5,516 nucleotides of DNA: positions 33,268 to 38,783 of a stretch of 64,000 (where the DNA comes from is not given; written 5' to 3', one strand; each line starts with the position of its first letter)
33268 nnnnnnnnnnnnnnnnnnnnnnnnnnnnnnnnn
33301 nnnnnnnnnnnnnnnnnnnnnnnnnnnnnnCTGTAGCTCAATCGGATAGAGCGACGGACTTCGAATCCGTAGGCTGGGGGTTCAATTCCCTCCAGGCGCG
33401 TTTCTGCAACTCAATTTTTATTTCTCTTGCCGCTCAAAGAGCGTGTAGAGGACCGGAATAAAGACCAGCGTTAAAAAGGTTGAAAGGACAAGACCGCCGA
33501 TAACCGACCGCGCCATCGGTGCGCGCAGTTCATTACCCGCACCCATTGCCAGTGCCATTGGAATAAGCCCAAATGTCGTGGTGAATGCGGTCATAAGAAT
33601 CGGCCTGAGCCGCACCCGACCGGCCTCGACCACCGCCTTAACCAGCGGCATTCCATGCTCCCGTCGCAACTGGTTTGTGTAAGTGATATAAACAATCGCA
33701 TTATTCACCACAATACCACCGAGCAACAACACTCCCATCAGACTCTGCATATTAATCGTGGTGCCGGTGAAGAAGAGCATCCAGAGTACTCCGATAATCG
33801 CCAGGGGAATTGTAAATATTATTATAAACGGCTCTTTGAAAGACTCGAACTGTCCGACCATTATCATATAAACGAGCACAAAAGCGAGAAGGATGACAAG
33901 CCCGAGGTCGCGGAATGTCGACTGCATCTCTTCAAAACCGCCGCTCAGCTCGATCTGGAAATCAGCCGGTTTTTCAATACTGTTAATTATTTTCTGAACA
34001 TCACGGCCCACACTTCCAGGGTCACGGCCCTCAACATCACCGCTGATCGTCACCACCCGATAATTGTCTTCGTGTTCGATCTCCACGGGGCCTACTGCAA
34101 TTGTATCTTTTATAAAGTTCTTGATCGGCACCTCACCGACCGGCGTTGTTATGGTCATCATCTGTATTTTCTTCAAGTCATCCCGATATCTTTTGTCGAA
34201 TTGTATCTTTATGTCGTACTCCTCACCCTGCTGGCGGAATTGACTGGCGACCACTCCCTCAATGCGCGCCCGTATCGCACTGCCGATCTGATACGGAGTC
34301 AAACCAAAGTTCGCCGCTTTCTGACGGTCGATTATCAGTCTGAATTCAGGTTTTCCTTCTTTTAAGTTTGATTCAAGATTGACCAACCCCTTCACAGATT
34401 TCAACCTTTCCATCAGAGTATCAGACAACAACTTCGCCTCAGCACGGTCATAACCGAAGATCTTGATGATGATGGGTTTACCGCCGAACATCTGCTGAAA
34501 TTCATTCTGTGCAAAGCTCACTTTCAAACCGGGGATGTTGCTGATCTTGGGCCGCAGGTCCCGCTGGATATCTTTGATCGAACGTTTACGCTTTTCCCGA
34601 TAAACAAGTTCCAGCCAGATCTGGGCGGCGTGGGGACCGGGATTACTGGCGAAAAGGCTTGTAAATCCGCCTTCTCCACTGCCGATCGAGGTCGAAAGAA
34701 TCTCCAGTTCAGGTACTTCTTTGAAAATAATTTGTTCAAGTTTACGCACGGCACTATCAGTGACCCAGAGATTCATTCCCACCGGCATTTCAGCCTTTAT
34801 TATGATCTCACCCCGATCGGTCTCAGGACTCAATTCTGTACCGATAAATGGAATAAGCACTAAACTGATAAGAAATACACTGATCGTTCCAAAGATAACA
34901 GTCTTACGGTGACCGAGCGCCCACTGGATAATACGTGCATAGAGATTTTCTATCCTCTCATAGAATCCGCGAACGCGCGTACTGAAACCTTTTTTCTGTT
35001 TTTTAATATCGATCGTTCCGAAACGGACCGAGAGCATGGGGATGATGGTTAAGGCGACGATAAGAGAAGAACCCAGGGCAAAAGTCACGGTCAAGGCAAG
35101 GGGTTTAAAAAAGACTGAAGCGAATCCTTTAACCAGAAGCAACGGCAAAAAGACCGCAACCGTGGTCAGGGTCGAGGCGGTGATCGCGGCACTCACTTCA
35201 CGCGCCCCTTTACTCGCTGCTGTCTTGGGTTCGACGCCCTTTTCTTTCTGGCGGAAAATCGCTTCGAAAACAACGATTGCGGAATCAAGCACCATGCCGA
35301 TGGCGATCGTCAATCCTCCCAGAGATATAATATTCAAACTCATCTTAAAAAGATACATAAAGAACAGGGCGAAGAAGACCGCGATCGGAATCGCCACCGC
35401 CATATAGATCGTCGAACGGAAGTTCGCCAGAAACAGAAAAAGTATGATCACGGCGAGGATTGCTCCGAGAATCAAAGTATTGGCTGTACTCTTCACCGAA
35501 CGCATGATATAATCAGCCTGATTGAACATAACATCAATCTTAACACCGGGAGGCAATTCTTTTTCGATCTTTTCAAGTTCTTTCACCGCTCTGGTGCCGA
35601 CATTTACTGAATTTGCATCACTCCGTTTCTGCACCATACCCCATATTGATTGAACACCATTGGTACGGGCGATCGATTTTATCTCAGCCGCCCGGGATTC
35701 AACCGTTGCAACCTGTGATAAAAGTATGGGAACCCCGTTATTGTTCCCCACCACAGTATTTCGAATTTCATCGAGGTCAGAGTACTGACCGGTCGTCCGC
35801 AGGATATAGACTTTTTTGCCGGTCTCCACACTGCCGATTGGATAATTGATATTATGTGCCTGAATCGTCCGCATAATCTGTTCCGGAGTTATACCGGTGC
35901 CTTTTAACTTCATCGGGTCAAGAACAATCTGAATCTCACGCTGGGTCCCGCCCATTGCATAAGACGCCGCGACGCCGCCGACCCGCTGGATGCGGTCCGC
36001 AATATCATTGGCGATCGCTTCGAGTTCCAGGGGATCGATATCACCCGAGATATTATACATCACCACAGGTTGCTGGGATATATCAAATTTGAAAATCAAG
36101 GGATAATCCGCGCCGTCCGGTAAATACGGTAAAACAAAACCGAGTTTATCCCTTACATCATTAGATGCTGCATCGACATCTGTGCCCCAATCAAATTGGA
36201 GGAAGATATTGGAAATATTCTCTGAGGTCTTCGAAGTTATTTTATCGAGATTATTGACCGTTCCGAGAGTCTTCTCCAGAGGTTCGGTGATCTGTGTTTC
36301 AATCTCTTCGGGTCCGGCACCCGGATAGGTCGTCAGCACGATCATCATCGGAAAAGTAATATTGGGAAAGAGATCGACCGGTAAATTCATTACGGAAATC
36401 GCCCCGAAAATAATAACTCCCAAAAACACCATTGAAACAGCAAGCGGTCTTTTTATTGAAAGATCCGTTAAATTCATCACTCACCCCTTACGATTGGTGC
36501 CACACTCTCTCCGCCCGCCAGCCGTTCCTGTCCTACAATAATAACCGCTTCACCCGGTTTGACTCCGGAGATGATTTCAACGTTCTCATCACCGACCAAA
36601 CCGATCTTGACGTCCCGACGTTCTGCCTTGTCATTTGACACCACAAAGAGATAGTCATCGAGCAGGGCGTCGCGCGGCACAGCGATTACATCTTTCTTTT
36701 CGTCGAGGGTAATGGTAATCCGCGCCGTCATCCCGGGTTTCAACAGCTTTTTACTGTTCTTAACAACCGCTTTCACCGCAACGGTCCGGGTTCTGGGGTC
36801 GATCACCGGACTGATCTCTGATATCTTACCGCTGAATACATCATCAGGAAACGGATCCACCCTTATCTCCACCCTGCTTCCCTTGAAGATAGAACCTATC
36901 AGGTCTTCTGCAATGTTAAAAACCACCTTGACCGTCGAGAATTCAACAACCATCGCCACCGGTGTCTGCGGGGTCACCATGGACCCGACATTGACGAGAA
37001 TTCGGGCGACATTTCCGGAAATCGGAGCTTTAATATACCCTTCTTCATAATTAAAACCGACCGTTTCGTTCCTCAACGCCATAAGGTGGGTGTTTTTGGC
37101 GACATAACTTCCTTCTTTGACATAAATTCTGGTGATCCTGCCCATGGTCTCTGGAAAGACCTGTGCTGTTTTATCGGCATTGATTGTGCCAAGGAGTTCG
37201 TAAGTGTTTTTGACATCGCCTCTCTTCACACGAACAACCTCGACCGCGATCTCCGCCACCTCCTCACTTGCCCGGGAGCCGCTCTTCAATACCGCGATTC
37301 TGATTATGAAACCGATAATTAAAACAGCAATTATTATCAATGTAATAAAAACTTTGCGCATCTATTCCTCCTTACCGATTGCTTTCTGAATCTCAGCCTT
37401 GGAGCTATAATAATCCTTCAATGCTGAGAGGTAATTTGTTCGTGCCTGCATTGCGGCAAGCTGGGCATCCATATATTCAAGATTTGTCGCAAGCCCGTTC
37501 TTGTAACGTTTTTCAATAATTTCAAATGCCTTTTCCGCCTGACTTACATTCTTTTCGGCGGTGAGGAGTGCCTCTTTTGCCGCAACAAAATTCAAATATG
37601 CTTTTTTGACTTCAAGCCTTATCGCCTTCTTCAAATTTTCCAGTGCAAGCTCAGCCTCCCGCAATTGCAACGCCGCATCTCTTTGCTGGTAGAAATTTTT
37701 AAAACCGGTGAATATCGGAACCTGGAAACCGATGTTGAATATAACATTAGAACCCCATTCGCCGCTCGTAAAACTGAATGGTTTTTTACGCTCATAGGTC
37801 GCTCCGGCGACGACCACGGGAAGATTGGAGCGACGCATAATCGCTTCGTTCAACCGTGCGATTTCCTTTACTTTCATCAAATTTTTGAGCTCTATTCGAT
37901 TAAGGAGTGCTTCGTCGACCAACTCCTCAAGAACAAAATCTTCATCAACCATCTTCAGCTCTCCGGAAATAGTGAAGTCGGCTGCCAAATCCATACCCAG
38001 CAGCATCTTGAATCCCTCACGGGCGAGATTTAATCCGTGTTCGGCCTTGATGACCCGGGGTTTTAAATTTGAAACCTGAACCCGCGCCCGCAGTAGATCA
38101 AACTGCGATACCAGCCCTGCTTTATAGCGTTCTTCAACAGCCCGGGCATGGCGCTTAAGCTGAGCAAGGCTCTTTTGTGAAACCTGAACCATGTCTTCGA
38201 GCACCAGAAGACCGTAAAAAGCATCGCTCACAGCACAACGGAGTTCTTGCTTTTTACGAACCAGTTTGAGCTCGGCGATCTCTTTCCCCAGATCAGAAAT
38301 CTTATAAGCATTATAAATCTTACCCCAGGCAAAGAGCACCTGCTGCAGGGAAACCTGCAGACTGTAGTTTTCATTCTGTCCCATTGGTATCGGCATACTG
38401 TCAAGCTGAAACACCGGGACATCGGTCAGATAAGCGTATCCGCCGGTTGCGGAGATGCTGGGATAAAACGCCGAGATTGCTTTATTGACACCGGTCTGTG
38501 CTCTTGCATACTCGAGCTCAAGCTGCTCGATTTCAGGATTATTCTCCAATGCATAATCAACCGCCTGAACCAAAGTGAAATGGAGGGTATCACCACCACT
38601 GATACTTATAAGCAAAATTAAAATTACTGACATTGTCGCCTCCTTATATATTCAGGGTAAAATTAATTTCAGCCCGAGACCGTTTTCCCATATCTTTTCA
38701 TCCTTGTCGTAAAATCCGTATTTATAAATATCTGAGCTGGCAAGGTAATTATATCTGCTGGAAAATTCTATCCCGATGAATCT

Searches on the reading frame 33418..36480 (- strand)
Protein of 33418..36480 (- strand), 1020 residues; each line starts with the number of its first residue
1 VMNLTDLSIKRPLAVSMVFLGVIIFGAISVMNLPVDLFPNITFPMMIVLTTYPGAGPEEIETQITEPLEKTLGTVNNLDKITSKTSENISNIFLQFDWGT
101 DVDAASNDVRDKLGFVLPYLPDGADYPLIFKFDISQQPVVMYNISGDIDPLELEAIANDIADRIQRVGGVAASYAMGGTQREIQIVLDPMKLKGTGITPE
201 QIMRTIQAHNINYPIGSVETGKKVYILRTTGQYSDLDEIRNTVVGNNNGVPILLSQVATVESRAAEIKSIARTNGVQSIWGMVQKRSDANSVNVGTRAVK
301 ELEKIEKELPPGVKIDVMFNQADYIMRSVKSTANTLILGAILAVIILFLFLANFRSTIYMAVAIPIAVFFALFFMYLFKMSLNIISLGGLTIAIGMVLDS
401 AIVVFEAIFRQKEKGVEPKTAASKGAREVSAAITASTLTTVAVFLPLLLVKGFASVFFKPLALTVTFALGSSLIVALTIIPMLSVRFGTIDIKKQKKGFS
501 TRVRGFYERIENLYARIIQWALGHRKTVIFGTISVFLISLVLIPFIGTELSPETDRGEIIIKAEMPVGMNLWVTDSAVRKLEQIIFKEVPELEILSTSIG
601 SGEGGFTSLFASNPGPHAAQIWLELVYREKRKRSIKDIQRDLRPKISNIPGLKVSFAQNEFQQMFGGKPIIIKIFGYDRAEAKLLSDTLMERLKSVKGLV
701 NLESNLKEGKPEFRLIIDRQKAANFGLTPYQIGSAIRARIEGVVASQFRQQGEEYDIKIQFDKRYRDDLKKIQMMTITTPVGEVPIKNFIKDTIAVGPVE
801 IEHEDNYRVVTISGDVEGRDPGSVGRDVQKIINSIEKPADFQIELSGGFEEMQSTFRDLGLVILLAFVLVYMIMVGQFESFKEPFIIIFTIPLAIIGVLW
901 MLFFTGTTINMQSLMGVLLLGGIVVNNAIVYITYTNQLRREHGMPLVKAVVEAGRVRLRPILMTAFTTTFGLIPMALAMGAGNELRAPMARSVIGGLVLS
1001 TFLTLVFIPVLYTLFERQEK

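Call 6: search_protein_families(library=pfam, proteins=[window:33418-36480:-], max_evalue=0.01)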
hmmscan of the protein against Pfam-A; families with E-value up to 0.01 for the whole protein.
window:33418-36480:- (1020 aa): 2 families
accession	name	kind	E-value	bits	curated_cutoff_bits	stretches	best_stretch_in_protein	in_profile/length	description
PF00873.25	ACR_tran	-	3.3e-250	833.3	28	1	5-1015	2-1020/1021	AcrB/AcrD/AcrF family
PF03176.21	MMPL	-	4.9e-09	36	20.5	2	807-1016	89-303/333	MMPL family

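Call 7: search_protein_families(library=ncbifam, proteins=[window:33418-36480:-], max_evalue=0.01)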
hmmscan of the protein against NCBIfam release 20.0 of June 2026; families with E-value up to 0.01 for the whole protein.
window:33418-36480:- (1020 aa): 24 families
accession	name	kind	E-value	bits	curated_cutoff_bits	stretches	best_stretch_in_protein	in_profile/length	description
NF033617.1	RND_permease_2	subfamily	1.3e-219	731.8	1250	1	5-1017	1-1009/1009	multidrug efflux RND transporter permease subunit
NF000282.2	RND_permease_1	subfamily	1.1e-155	520.1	1250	1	9-1016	5-1028/1029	multidrug efflux RND transporter permease subunit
TIGR00914.1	2A0601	subfamily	2.3e-151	505.8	701.45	1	7-1019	8-1039/1051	CusA/CzcA family heavy metal efflux RND transporter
NF007905.0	PRK10614.1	equivalog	3.4e-140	468.6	1774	1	2-1017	1-1010/1025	multidrug efflux RND transporter permease subunit MdtC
NF007798.0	PRK10503.1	equivalog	1.9e-138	462.8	1584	1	7-1017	15-1024/1040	MdtB/MuxB family multidrug efflux RND transporter permease subunit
TIGR00915.1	2A0602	subfamily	4.2e-136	455.3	940.35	1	6-1016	3-1029/1050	efflux RND transporter permease subunit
NF007133.0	PRK09579.1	equivalog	2.4e-130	435.9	1763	1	2-1019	1-1006/1017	multidrug efflux RND transporter permease subunit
NF007842.1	PRK10555.1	equivalog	2.3e-96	323.7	1854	1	7-1017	4-1028/1036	multidrug efflux RND transporter permease AcrD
NF007131.0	PRK09577.1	equivalog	1.5e-93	314.2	1768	1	8-1017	5-1024/1045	multidrug efflux RND transporter permease subunit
NF011706.2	PRK15127.1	equivalog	6.8e-84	282.5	2150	2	7-571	4-584/1049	multidrug efflux RND transporter permease subunit AcrB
NF000037.1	RND_perm_OqxB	exception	2.3e-81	274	2200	1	2-1014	1-1033/1050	multidrug efflux RND transporter permease subunit OqxB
TIGR00916.1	2A0604s01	subfamily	1.5e-10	41.1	148.6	2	337-476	92-230/231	SecD/SecF family protein translocase subunit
TIGR00921.1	2A067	subfamily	2.1e-10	39.3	351.9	2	308-483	556-730/733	hydrophobe/amphiphile efflux-3 (HAE3) family transporter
TIGR00833.1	actII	subfamily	3.3e-10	38.9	874.7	1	296-517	134-360/910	MMPL family RND transporter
NF009583.0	PRK13024.1-3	subfamily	4.3e-09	34.9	721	1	328-553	277-491/755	protein translocase subunit SecDF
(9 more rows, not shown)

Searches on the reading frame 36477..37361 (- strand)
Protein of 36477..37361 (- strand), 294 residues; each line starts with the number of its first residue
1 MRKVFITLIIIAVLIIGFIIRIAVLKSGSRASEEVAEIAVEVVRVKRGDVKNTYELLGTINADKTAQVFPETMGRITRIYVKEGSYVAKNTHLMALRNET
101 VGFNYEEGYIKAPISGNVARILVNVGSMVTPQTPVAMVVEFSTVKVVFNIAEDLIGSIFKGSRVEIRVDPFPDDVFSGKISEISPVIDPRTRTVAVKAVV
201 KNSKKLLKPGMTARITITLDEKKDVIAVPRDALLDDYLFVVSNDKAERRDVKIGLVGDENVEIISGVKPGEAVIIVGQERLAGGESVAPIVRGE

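Call 6: search_protein_families(library=pfam, proteins=[window:36477-37361:-], max_evalue=0.01)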
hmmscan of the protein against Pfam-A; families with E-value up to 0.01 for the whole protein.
window:36477-37361:- (294 aa): 5 families
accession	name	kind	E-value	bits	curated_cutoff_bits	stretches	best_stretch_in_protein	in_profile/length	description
PF16576.10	HlyD_D23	-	1.8e-29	103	30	1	110-213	111-214/214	Barrel-sandwich domain of CusB or HlyD membrane-fusion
PF13437.12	HlyD_3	-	1.2e-19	71.4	22.2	1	110-210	2-106/106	HlyD family secretion protein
PF00364.28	Biotin_lipoyl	-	4.2e-08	33.4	22.1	1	32-95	9-72/73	Biotin-requiring enzyme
PF13533.13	Biotin_lipoyl_2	-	2e-05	24.7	29.8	0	67-89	2-24/32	Biotin-lipoyl like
PF00529.27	CusB_dom_1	-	0.0028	18.3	26.5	0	48-235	12-68/89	Cation efflux system protein CusB domain 1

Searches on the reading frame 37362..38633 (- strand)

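Call 6: search_protein_families(library=pfam, proteins=[window:37362-38633:-], max_evalue=0.01)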
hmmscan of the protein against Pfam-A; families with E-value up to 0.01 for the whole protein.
window:37362-38633:- (423 aa): 1 family
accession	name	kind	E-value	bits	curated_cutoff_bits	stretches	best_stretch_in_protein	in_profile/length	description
PF02321.23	OEP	-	1.5e-72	243.7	22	2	22-213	2-187/187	Outer membrane efflux protein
